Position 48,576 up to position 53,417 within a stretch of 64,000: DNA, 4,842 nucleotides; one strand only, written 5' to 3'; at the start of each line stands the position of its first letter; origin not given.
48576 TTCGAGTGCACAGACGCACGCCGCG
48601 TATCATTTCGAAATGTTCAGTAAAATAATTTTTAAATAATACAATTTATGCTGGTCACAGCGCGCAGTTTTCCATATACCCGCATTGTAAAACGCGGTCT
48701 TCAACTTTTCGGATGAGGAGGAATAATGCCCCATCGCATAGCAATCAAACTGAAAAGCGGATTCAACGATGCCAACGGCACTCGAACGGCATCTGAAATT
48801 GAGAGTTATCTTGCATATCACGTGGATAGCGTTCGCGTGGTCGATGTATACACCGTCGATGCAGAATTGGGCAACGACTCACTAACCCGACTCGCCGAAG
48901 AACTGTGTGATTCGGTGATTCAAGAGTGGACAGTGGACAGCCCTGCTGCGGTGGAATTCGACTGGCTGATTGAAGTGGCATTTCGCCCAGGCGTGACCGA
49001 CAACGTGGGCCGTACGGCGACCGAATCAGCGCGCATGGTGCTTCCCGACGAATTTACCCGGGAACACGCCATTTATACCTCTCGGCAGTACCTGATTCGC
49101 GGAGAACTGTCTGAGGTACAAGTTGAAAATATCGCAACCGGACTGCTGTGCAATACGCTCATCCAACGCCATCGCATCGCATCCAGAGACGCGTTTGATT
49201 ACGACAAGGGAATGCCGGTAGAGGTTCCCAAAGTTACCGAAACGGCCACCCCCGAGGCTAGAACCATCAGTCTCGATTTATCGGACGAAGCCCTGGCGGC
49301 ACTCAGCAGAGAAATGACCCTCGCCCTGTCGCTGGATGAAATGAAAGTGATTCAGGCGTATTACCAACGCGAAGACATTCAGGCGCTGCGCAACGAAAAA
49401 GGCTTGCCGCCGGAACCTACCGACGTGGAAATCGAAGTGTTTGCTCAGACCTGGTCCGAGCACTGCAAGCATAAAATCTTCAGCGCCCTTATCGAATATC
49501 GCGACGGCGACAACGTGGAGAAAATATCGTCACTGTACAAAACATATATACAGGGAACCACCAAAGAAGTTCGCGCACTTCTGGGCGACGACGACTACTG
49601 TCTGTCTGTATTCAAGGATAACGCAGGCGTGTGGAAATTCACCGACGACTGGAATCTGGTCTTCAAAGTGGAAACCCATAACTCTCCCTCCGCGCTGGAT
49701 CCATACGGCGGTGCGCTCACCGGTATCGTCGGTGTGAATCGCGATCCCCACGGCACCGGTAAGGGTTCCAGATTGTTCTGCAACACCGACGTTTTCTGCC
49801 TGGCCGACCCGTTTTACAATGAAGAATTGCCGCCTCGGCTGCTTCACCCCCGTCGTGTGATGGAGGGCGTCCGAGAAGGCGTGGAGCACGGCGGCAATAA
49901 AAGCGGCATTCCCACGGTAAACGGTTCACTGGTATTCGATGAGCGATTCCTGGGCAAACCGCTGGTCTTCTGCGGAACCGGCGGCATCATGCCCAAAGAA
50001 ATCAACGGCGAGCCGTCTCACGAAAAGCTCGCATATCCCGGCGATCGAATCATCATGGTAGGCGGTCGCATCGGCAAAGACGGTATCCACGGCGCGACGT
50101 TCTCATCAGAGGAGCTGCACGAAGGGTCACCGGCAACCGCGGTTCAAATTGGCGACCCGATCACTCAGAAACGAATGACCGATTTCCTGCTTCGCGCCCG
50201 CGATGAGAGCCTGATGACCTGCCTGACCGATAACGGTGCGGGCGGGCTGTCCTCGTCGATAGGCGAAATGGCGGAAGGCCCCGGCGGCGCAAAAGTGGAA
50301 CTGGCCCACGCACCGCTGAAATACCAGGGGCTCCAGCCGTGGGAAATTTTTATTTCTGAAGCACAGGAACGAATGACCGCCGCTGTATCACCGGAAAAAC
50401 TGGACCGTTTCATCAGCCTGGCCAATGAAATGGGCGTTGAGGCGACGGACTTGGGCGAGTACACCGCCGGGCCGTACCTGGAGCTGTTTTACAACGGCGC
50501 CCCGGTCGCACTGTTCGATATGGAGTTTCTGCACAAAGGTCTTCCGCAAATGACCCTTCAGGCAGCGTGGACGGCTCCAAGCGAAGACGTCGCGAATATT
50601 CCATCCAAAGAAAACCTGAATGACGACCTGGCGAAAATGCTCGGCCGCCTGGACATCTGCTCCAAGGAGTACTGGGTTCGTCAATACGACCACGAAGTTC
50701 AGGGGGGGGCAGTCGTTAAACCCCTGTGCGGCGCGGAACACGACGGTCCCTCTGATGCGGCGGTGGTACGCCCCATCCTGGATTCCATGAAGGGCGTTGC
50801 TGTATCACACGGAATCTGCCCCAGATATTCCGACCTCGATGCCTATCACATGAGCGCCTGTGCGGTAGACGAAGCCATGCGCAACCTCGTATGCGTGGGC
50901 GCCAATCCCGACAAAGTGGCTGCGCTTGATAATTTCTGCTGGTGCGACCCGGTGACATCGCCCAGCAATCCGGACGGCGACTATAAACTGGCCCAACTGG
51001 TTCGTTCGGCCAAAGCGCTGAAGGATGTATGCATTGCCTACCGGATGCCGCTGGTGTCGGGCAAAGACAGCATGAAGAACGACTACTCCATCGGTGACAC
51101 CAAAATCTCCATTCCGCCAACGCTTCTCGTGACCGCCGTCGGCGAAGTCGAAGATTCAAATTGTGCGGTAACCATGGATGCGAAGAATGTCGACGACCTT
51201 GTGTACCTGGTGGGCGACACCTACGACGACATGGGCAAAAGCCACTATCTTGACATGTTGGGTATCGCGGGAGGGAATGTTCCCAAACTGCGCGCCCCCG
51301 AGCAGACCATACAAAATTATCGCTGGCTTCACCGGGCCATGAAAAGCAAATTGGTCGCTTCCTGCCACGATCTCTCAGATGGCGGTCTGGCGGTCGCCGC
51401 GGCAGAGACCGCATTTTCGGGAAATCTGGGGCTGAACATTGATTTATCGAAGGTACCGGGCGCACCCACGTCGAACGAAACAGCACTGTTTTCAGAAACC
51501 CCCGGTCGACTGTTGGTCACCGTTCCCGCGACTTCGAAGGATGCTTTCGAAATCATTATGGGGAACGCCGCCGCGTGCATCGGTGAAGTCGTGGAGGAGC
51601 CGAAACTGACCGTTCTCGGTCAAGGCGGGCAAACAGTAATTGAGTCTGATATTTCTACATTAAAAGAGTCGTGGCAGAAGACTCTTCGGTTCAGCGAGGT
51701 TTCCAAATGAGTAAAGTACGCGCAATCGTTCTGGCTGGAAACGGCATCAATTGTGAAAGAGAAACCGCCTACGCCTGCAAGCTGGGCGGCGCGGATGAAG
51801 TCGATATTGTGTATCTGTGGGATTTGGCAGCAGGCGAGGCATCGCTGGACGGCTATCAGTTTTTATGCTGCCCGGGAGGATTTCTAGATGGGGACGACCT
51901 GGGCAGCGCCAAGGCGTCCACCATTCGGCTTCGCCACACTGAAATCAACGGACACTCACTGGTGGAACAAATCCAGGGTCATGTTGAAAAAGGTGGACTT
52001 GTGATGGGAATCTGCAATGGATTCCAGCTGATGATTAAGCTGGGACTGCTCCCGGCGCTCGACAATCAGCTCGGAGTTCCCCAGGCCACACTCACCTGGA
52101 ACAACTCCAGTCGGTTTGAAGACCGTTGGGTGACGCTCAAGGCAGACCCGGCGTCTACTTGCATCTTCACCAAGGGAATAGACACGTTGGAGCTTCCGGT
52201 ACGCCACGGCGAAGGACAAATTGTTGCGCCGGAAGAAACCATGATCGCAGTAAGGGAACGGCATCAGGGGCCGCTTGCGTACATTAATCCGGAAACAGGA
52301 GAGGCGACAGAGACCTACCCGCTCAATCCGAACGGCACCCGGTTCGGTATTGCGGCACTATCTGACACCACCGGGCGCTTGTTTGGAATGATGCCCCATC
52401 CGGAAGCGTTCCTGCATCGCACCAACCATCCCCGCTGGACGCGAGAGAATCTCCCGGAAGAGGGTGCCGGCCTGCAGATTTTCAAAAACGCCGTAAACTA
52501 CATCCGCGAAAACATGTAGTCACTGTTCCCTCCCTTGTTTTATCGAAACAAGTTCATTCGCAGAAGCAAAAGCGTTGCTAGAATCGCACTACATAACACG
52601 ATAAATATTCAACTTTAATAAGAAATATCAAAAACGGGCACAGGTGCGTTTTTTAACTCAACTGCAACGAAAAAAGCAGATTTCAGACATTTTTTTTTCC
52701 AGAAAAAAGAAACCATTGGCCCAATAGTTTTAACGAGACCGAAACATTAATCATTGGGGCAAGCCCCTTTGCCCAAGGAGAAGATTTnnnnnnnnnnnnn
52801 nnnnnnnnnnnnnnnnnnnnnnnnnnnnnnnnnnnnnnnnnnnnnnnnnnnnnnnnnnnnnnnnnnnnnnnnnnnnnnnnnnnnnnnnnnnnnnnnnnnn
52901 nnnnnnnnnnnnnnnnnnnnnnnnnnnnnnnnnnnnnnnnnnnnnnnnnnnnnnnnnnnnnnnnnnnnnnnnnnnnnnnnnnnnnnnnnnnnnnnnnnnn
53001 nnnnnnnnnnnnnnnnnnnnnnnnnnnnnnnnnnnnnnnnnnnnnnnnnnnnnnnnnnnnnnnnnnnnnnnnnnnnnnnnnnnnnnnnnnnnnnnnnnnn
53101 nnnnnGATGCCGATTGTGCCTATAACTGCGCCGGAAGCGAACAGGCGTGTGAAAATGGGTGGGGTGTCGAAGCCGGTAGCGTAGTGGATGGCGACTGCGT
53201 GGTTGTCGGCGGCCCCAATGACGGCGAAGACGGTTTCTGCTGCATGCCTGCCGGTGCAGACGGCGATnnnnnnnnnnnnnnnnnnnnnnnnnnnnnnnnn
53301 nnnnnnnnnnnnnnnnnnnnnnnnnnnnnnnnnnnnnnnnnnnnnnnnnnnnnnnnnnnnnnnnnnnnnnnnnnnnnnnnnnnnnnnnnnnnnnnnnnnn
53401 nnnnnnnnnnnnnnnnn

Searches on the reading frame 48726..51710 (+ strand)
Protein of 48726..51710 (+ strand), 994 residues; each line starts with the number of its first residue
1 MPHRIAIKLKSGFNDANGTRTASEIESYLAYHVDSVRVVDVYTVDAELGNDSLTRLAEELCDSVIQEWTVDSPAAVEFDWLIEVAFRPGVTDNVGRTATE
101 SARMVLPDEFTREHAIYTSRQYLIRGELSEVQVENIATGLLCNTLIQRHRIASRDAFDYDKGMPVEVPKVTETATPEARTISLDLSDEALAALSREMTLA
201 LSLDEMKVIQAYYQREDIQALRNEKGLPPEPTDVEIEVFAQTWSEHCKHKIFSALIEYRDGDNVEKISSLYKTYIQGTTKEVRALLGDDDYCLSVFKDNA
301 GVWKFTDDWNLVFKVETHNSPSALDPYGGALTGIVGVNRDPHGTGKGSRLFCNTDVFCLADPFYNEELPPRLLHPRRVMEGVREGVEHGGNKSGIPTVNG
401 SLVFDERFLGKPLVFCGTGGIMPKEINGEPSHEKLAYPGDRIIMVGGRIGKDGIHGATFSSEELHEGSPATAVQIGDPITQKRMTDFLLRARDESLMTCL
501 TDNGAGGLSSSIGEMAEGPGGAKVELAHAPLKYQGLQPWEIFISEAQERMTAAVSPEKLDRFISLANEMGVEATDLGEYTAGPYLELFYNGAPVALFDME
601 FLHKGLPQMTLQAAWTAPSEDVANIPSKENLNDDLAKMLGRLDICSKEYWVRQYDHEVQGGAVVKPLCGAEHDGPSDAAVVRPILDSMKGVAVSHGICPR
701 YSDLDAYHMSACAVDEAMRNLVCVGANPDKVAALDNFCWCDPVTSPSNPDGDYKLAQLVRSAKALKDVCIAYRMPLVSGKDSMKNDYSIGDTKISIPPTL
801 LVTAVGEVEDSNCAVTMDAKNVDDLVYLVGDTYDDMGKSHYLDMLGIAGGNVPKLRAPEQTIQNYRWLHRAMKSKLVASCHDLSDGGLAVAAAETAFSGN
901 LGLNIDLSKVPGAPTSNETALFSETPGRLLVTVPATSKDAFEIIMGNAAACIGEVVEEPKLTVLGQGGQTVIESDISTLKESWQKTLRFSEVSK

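Call 12: find_encoding_contigs(protein=window:48726-51710:+, flank=10000, max_places=4)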
Protein window:48726-51710:+ (994 aa): 2 contigs read that carry it; 1 place shown.
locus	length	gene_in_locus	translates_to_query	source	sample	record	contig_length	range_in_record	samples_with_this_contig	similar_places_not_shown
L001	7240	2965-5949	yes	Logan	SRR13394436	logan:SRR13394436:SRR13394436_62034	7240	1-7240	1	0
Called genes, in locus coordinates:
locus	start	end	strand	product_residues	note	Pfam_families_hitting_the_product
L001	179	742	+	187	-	PF12728:HTH_17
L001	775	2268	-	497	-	PF01734:Patatin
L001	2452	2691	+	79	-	PF02229:PC4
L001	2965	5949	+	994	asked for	PF02700:PurS (faint), PF18072:FGAR-AT_linker, PF00586:AIRS, PF02769:AIRS_C, PF22689:FGAR-AT_PurM_N-like (weak), PF00586:AIRS, PF02769:AIRS_C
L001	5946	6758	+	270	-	PF13507:GATase_5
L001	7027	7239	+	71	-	?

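Call 15: find_related_loci(query=window:48726-51710:+, collection=genome_contigs, flank=10000)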
Query window:48726-51710:+ (994 aa) in genome_contigs; peptide patterns used: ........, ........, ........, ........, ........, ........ (x = any residue, [..] = any of these).
599 stretches matched a pattern (row limit reached: there are more); 592 encode a relative of the query (tblastn E <= 1e-3); the best 80 are kept; 80 distinct loci.
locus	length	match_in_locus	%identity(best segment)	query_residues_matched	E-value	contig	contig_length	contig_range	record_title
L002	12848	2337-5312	69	1-992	0e+0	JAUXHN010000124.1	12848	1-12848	MAG: Deltaproteobacteria bacterium isolate CSMAG_2956 CSMAG_2956_k119_902683_length_12848_cov_8.0000, whole genome shotg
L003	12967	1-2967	69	4-992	0e+0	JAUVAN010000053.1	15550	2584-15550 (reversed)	MAG: Deltaproteobacteria bacterium isolate CSMAG_220 CSMAG_220_k127_8541469_length_15550_cov_13.0000, whole genome shotg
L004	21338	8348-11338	68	1-993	0e+0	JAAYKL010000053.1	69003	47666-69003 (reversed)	MAG: Myxococcales bacterium isolate AS10tlH2TH_424 97162_AS10, whole genome shotgun sequence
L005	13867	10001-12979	66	1-992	0e+0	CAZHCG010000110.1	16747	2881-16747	MAG TPA_asm: uncultured Myxococcales bacterium isolate binchicken_co17_433 genome assembly, contig: NODE_8285_length_167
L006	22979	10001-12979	65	1-991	0e+0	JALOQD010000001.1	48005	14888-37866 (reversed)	MAG: Myxococcota bacterium isolate Prado146 scaffold_413, whole genome shotgun sequence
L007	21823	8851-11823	60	1-988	0e+0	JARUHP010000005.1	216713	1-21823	Deltaproteobacteria bacterium IMCC39146 NODE_5_length_216713_cov_58.878395, whole genome shotgun sequence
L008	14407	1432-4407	59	1-989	0e+0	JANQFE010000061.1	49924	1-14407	MAG: Thermodesulfobacteriota bacterium isolate PL23a_bin.71 k99_3883733, whole genome shotgun sequence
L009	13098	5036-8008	60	1-988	0e+0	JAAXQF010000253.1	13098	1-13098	MAG: Desulfuromonadales bacterium isolate MAG-BB-04-B scaffold_476, whole genome shotgun sequence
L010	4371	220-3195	59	1-989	0e+0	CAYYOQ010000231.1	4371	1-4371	MAG TPA_asm: uncultured Thermodesulfobacteriota bacterium isolate binchicken_co33_371 genome assembly, contig: NODE_3250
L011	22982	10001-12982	60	1-988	0e+0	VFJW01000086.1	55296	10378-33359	MAG: Geobacter sp. isolate Bin_37_3 c_000002469801, whole genome shotgun sequence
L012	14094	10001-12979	59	1-989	0e+0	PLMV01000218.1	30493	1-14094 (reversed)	MAG: Syntrophaceae bacterium isolate fen_1165 73.20120800_E2X.4_contig_6519, whole genome shotgun sequence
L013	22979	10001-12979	59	1-989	0e+0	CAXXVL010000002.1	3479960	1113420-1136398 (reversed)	MAG: Smithellaceae bacterium isolate ea3e3a57-e723-42e2-b213-d72c633126af genome assembly, contig: contig_2, whole genom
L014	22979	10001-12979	58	1-989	0e+0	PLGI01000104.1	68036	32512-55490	MAG: Syntrophaceae bacterium isolate bog_1110 73.20110800_S3D.35_contig_250, whole genome shotgun sequence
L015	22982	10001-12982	59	1-991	0e+0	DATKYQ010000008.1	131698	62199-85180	MAG TPA_asm: Myxococcota bacterium isolate SMAG_U14223 k141_24116, whole genome shotgun sequence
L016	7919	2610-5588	58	1-989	0e+0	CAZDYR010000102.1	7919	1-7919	MAG TPA_asm: uncultured Smithella sp. isolate binchicken_co269_128 genome assembly, contig: NODE_9515_length_7919_cov_7.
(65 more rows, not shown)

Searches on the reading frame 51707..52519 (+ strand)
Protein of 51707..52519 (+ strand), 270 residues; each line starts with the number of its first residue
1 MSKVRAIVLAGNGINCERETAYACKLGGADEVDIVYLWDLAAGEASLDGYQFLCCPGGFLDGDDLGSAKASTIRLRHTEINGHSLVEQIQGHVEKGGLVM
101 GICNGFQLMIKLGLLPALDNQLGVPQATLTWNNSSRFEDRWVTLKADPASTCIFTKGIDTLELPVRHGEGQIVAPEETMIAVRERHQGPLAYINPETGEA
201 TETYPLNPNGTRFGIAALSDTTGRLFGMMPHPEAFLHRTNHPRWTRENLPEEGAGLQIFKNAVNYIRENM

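Call 56: find_encoding_contigs(protein=window:51707-52519:+, flank=10000, max_places=10)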
Protein window:51707-52519:+ (270 aa): 3 contigs read that carry it; 2 places shown.
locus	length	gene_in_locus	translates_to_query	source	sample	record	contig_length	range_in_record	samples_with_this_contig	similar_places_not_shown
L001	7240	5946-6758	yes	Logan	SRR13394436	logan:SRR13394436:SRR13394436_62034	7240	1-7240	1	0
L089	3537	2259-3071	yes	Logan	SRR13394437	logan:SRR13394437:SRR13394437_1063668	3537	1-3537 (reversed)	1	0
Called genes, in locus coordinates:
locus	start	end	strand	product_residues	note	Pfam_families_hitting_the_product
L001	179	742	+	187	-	PF12728:HTH_17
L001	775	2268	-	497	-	PF01734:Patatin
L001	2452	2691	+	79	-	PF02229:PC4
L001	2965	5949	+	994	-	PF02700:PurS (faint), PF18072:FGAR-AT_linker, PF00586:AIRS, PF02769:AIRS_C, PF22689:FGAR-AT_PurM_N-like (weak), PF00586:AIRS, PF02769:AIRS_C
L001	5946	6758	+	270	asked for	PF13507:GATase_5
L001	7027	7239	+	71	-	?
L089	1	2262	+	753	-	?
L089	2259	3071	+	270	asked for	PF13507:GATase_5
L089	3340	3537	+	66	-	?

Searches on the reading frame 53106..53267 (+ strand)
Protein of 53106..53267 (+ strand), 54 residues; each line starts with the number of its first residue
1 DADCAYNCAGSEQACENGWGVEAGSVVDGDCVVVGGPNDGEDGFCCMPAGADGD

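Call 8: search_protein_families(library=ncbifam, proteins=[window:53106-53267:+], max_evalue=10)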
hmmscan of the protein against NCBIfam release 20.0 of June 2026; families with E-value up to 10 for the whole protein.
seq(54 aa): 0 families

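Call 9: search_protein_families(library=pfam, proteins=[window:53106-53267:+], max_evalue=10)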
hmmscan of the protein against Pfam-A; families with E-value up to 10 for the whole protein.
seq(54 aa): 0 families

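Call 46: find_homologous_proteins(query=window:53106-53267:+, max_evalue=0.01)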
Query seq(54 aa): no candidate shares three 5-residue words with the query. No homologue found.

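Call 47: search_solved_structures(query=window:53106-53267:+, max_evalue=10)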
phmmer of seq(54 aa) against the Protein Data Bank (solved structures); distinct sequences matched with E-value up to 10: 8.
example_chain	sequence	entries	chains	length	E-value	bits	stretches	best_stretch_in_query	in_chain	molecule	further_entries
6tji_A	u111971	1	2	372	1.2e-06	32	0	9-41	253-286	Cake10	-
6tjh_A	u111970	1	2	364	2.4e-06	31.1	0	9-41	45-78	Cake9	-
6tjg_A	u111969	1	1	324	5.7e-06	29.9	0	9-41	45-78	Cake8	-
6tjf_A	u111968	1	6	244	4e-05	27.2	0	9-41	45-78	Cake6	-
6tje_A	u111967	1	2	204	0.00013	25.6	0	8-41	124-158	Cake5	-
6tjd_A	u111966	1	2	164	0.00088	23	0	9-41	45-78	Cake4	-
6tjc_A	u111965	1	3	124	0.0051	20.6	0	8-41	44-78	Cake3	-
6tjb_A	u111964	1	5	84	0.094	16.6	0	15-41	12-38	Cake2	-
